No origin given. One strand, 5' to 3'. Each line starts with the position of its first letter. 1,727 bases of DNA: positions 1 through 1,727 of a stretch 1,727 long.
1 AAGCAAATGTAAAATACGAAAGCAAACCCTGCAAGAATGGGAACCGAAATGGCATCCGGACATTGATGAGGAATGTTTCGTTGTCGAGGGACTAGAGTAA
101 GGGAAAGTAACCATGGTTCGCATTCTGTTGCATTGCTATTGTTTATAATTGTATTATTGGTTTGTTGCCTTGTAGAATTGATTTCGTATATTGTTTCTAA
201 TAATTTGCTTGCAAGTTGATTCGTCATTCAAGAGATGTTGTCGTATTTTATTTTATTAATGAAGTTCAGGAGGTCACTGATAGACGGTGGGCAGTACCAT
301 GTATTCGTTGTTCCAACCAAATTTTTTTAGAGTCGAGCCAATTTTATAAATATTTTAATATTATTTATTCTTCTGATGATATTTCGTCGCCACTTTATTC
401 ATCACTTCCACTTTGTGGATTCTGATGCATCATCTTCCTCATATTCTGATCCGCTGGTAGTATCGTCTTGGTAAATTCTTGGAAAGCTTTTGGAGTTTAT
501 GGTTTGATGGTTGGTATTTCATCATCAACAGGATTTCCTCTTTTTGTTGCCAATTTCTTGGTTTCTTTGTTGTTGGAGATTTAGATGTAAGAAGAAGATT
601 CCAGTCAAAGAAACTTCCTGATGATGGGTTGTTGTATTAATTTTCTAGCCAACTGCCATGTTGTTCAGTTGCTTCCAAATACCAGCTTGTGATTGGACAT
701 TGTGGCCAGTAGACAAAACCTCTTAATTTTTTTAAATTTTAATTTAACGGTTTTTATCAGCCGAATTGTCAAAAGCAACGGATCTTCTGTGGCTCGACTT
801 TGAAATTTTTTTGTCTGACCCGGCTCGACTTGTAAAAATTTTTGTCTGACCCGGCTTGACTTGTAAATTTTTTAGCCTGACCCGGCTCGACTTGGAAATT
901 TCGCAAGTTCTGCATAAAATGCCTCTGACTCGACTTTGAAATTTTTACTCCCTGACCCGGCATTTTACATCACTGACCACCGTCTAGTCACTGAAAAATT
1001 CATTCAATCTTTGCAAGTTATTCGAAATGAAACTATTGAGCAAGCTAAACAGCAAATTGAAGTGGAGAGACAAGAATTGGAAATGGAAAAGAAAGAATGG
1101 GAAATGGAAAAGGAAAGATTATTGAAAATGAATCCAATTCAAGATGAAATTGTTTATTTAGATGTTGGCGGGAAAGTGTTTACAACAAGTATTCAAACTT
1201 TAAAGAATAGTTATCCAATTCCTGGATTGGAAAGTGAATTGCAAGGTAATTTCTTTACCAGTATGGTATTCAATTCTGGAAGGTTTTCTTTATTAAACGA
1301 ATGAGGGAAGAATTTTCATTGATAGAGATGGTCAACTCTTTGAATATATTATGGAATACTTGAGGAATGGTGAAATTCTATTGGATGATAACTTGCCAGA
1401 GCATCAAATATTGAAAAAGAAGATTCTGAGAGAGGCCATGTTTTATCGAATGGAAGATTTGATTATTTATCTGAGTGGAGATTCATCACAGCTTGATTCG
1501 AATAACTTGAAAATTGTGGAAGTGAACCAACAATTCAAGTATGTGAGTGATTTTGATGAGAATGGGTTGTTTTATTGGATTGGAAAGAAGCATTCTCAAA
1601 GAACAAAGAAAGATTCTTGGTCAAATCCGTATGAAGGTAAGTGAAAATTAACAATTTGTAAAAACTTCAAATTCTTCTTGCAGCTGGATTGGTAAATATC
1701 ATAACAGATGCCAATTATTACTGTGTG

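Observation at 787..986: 30-bp tandem repeat array immediately 5' of the KCTD-like gene, producing spurious ORFs on both strands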

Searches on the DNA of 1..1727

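Call 31: search_rna_families(source=window, threshold=evalue, max_evalue=1)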
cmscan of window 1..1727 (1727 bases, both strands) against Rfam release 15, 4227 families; matches with E-value up to 1: 1.
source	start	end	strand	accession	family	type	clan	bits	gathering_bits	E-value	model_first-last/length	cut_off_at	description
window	1215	1270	-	RF04075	mir-1545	Gene; miRNA;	-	22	78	0.066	1-58/58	no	mir-1545 microRNA precursor family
